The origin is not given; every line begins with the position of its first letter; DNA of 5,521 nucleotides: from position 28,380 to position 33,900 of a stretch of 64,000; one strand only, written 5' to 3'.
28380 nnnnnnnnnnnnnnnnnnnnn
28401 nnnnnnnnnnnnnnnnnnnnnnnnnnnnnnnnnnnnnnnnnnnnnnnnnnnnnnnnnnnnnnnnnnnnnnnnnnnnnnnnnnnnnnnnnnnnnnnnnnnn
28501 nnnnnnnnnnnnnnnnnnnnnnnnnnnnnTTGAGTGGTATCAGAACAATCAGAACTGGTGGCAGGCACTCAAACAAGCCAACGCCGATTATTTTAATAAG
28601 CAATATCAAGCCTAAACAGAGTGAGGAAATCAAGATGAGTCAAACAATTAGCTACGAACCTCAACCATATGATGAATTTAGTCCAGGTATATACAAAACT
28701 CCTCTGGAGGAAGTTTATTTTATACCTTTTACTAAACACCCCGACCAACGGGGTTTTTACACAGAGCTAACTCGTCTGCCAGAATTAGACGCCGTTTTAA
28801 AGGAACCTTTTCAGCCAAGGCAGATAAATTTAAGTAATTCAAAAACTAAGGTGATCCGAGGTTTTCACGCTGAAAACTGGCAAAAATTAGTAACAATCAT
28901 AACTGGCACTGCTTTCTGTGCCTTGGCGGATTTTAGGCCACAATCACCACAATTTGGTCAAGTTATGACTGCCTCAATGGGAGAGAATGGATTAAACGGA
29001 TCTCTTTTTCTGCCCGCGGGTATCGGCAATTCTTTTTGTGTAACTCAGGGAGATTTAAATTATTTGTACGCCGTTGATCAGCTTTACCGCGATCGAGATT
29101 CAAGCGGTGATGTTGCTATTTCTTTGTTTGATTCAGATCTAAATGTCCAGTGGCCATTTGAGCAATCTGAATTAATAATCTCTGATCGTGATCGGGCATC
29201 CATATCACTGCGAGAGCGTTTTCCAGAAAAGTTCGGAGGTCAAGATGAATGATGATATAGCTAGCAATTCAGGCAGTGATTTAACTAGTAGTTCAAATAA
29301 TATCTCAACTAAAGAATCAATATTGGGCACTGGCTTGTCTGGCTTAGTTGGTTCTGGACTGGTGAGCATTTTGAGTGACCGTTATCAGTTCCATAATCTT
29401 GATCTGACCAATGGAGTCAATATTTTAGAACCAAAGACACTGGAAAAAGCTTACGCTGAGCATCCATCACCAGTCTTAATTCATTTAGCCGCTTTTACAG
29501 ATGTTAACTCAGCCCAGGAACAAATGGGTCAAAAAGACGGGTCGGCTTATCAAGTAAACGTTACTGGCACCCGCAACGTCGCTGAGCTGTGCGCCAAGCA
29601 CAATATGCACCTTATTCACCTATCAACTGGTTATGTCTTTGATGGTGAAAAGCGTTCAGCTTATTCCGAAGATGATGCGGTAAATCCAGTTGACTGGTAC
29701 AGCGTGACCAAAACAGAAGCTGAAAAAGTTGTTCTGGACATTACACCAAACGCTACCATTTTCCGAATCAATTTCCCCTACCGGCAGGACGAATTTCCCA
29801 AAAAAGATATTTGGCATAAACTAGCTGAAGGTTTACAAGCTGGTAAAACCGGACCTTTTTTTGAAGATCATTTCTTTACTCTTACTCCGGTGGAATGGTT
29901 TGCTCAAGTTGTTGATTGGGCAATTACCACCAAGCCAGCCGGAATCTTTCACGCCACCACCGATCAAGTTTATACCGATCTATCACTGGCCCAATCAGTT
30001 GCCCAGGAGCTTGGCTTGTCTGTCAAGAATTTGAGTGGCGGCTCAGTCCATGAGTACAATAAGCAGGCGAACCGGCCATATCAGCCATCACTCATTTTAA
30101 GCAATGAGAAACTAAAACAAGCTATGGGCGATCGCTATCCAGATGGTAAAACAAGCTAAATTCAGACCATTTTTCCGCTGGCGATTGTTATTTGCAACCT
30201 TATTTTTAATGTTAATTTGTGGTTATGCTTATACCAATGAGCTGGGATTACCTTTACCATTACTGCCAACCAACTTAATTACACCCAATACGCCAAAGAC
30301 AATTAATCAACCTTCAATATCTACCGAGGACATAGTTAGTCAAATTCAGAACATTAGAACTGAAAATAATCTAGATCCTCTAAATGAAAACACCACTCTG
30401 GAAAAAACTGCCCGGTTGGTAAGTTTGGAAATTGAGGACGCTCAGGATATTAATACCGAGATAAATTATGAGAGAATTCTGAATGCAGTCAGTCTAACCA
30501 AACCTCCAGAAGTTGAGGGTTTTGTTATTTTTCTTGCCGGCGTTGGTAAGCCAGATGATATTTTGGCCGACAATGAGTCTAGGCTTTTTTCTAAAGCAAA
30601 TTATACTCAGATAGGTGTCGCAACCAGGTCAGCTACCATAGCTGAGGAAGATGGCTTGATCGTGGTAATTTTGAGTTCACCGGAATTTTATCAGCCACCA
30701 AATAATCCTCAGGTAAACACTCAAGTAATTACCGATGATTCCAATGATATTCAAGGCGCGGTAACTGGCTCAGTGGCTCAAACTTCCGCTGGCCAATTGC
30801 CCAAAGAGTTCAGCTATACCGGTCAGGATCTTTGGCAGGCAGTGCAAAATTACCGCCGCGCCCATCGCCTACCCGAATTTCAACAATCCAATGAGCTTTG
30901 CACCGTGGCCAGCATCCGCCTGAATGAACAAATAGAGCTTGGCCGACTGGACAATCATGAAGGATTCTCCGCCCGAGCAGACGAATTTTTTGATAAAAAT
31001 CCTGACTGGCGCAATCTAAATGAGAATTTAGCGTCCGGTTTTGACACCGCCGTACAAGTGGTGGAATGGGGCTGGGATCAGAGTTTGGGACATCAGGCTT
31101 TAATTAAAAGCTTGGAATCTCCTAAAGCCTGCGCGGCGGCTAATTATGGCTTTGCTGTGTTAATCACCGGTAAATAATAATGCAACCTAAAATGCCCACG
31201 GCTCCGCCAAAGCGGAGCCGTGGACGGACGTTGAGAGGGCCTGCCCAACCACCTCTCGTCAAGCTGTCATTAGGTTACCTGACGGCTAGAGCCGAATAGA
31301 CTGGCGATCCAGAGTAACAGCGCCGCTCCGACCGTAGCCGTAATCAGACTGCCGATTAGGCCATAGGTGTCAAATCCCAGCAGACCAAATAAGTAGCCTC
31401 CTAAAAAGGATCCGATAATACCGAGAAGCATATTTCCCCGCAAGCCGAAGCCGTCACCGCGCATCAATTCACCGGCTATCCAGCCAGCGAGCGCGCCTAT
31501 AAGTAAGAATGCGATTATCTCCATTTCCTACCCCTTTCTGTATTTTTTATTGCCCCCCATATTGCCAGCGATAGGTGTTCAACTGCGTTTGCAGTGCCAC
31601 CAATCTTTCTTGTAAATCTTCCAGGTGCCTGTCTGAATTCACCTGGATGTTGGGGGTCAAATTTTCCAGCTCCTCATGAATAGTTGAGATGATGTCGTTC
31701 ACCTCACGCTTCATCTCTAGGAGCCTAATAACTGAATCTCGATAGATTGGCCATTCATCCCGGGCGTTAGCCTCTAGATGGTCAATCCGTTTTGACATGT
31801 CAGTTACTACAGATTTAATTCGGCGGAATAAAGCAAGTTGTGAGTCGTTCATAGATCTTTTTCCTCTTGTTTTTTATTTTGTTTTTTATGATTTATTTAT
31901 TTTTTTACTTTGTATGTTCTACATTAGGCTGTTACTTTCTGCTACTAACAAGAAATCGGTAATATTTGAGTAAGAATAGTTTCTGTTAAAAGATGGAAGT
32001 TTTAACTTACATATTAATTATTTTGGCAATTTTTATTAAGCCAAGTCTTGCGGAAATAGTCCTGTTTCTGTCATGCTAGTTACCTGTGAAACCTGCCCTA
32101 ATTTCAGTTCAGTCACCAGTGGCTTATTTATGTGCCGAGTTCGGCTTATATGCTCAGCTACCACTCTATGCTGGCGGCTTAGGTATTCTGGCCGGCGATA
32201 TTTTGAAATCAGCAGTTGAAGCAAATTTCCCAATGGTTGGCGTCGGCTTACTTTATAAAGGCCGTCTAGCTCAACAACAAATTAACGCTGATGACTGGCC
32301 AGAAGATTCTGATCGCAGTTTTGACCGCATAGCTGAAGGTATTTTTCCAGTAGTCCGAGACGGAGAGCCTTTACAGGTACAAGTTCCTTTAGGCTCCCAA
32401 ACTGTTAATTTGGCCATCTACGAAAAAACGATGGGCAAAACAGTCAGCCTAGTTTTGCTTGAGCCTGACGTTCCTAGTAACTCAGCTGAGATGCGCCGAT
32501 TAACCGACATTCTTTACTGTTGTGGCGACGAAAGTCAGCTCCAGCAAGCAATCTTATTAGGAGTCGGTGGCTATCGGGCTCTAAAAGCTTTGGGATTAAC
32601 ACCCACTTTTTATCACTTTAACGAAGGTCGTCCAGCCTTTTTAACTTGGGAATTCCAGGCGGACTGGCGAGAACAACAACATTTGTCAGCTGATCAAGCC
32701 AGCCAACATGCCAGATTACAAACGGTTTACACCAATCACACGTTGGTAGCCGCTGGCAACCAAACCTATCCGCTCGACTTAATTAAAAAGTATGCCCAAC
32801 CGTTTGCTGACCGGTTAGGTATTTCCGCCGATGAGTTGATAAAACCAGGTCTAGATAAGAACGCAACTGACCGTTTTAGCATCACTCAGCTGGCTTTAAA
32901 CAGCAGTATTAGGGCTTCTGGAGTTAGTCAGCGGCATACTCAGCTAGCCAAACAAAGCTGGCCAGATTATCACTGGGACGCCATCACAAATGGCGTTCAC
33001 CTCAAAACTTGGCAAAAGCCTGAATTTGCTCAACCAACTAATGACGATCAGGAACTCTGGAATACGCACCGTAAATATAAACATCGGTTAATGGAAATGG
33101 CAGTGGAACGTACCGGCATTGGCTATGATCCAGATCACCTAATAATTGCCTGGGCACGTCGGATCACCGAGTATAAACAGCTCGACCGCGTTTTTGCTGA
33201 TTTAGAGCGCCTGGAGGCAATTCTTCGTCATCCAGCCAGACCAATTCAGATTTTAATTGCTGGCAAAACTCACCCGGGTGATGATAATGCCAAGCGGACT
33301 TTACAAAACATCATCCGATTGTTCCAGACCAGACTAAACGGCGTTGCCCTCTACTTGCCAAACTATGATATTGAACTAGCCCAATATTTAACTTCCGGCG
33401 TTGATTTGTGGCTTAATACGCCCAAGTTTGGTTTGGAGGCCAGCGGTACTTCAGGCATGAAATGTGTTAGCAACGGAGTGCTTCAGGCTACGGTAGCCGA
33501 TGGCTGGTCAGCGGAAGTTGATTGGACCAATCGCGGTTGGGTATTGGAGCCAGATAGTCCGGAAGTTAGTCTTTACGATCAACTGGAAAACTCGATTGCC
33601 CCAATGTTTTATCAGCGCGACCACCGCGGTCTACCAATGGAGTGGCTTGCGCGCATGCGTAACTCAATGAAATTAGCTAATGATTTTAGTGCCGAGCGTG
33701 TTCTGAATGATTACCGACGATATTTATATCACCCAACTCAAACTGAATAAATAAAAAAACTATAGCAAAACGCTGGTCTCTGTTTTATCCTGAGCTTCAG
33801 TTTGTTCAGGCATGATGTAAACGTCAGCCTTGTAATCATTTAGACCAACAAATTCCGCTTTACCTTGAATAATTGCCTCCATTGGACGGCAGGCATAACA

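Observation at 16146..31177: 15-kb cell-envelope glycosylation locus: leftward GT-rich operon abutting a rightward DUF167-rmlBCD-CAP operon with zero intergenic distance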

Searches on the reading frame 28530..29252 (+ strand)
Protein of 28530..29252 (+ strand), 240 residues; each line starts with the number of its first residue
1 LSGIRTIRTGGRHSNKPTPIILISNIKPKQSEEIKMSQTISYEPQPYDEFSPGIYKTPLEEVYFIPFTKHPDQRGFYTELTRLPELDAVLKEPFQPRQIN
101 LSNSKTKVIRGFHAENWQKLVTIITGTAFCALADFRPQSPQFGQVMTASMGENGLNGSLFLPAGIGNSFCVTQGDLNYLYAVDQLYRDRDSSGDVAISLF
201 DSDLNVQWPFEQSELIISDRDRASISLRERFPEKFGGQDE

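Call 6: search_protein_families(library=pfam, proteins=[window:28530-29252:+], max_evalue=0.01)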
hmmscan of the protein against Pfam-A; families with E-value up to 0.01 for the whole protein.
window:28530-29252:+ (240 aa): 1 family
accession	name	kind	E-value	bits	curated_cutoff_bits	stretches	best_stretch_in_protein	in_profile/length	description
PF00908.23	dTDP_sugar_isom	-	1e-29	103.8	27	1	56-228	1-167/168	dTDP-4-dehydrorhamnose 3,5-epimerase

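Call 82: search_protein_families(library=ncbifam, proteins=[window:28635-29252:+], max_evalue=0.0001)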
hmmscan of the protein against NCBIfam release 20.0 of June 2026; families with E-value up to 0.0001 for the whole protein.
window:28635-29252:+ (205 aa): 1 family
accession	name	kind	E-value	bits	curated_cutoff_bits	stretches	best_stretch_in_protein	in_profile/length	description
TIGR01221.1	rmlC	equivalog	2.6e-22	79.5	155.75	1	20-194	3-174/176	dTDP-4-dehydrorhamnose 3,5-epimerase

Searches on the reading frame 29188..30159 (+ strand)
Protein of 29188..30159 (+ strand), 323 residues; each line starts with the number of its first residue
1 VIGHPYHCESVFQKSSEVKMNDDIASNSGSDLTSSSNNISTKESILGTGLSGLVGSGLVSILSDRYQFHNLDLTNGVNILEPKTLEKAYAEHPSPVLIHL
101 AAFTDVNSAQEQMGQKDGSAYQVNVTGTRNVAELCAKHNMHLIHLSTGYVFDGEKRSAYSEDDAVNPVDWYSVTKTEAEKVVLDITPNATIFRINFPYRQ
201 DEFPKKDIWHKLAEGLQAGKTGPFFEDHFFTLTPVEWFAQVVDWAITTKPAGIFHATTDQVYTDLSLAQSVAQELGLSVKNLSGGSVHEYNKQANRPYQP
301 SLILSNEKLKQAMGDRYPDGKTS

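Call 6: search_protein_families(library=pfam, proteins=[window:29188-30159:+], max_evalue=0.01)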
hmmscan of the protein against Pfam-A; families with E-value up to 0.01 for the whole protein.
window:29188-30159:+ (323 aa): 6 families
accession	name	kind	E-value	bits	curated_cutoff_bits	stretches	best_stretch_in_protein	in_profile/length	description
PF04321.23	RmlD_sub_bind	-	2.2e-46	158.6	27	1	45-316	3-270/287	RmlD substrate binding domain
PF01370.27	Epimerase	-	8.4e-14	52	20.9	1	48-189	4-160/240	NAD dependent epimerase/dehydratase family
PF01073.25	3Beta_HSD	-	1.3e-09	37.9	22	1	75-184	50-159/280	3-beta hydroxysteroid dehydrogenase/isomerase family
PF16363.11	GDP_Man_Dehyd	-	3.8e-09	36.9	27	1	63-214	51-203/332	GDP-mannose 4,6 dehydratase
PF07993.18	NAD_binding_4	-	1.4e-08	34.6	20.1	1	96-241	91-257/258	Male sterility protein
PF02719.21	Polysacc_synt_2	-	1.6e-06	27.9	20.2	1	78-188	62-155/293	Polysaccharide biosynthesis protein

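Call 82: search_protein_families(library=ncbifam, proteins=[window:29245-30159:+], max_evalue=0.0001)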
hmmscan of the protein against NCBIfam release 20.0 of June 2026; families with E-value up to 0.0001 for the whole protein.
window:29245-30159:+ (304 aa): 9 families
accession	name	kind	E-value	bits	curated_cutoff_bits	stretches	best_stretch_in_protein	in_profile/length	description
TIGR01214.1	rmlD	equivalog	1.2e-44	152.5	224.05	1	26-300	2-273/285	dTDP-4-dehydrorhamnose reductase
NF007440.0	PRK09987.1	equivalog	1e-13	51.3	308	1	75-299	55-280/299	dTDP-4-dehydrorhamnose reductase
TIGR01179.1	galE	equivalog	8.3e-11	41.3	262.3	1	48-168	45-161/332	UDP-glucose 4-epimerase GalE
TIGR01181.1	dTDP_gluc_dehyt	equivalog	4.8e-08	32.5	365.1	1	58-164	57-163/321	dTDP-glucose 4,6-dehydratase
TIGR01746.1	Thioester-redct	subfamily_domain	9.3e-08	31.7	213.35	1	97-238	104-262/371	thioester reductase domain-containing protein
TIGR02622.1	CDP_4_6_dhtase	equivalog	5.3e-06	25.8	278.45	1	58-163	61-165/352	CDP-glucose 4,6-dehydratase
NF042423.1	oxyalk_red_Shew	equivalog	2.8e-05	23.3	580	1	93-166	83-159/331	2-alkyl-3-oxoalkanoate reductase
NF043036.1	ErythonDh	equivalog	4.9e-05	22.7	325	1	58-166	59-163/321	D-erythronate dehydrogenase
NF005539.0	PRK07201.1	equivalog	8e-05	21.5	549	0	78-165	81-163/657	SDR family oxidoreductase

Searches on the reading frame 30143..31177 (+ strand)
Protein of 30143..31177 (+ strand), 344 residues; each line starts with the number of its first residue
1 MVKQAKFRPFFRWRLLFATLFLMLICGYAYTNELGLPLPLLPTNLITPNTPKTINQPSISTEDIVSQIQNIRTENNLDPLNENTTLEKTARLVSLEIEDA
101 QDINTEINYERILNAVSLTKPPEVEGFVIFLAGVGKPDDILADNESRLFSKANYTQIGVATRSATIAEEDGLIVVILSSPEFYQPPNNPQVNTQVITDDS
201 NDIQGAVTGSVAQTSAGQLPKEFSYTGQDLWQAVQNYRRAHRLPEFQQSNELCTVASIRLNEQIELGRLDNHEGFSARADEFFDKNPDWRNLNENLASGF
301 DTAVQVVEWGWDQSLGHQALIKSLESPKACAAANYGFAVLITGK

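Call 6: search_protein_families(library=pfam, proteins=[window:30143-31177:+], max_evalue=0.01)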
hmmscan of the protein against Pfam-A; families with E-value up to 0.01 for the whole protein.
window:30143-31177:+ (344 aa): 1 family
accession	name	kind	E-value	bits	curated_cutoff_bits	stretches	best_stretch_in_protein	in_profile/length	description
PF00188.32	CAP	-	6e-06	27.5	21.1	0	233-313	3-78/117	Cysteine-rich secretory protein family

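Call 82: search_protein_families(library=ncbifam, proteins=[window:30143-31177:+], max_evalue=0.0001)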
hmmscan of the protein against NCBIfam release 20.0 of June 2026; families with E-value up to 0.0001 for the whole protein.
window:30143-31177:+ (344 aa): 1 family
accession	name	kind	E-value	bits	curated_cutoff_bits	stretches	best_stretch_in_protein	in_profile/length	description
TIGR02909.1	spore_YkwD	subfamily_domain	9.3e-06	25.6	171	0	63-99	7-43/127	uncharacterized protein, YkwD family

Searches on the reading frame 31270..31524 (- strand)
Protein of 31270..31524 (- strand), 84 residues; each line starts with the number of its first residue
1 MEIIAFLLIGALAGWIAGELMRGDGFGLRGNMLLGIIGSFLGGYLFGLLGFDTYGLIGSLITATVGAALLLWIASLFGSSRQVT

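Call 6: search_protein_families(library=pfam, proteins=[window:31270-31524:-], max_evalue=0.01)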
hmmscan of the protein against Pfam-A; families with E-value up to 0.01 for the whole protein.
window:31270-31524:- (84 aa): 1 family
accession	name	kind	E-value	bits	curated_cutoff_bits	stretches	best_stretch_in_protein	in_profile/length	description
PF04226.18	Transgly_assoc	-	7.9e-12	45.7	25.3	1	32-77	1-47/49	Transglycosylase associated protein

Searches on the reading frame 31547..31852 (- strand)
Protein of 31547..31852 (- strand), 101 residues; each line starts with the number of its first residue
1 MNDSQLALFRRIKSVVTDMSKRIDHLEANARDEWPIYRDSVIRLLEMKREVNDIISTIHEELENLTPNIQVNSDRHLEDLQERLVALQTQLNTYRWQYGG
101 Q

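Call 6: search_protein_families(library=pfam, proteins=[window:31547-31852:-], max_evalue=0.01)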
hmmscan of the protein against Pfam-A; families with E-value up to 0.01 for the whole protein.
window:31547-31852:- (101 aa): 3 families
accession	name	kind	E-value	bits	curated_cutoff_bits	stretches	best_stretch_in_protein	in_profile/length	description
PF06705.16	SF-assemblin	-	0.00058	19.7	30.6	1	11-89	89-168/247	SF-assemblin/beta giardin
PF08954.16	Trimer_CC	-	0.0022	18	27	0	10-28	29-47/52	Trimerisation motif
PF06825.17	HSBP1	-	0.008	16.4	28.6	0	16-29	29-42/51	Heat shock factor binding protein 1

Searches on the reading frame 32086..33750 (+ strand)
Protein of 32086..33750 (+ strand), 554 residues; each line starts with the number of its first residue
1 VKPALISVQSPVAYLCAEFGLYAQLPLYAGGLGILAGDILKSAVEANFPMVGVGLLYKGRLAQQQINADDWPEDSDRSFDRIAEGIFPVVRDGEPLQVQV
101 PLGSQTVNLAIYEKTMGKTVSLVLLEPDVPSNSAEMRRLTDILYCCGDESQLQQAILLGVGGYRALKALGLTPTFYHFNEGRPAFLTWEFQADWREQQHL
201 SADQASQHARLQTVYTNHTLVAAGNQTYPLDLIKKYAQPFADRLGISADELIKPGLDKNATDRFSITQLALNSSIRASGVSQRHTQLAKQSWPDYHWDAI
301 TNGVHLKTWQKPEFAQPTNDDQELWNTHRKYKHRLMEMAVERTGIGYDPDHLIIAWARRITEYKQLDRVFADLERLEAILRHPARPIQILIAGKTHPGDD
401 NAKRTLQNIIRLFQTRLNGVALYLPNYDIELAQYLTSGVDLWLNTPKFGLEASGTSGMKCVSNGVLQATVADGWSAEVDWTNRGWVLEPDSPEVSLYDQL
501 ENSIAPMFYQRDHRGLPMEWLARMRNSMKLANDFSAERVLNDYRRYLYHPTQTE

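Call 6: search_protein_families(library=pfam, proteins=[window:32086-33750:+], max_evalue=0.01)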
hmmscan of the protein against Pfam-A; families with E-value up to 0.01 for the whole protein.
window:32086-33750:+ (554 aa): 1 family
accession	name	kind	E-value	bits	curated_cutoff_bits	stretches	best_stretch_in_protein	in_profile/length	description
PF00343.26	Phosphorylase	-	4e-24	85.3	27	1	320-478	415-584/713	Carbohydrate phosphorylase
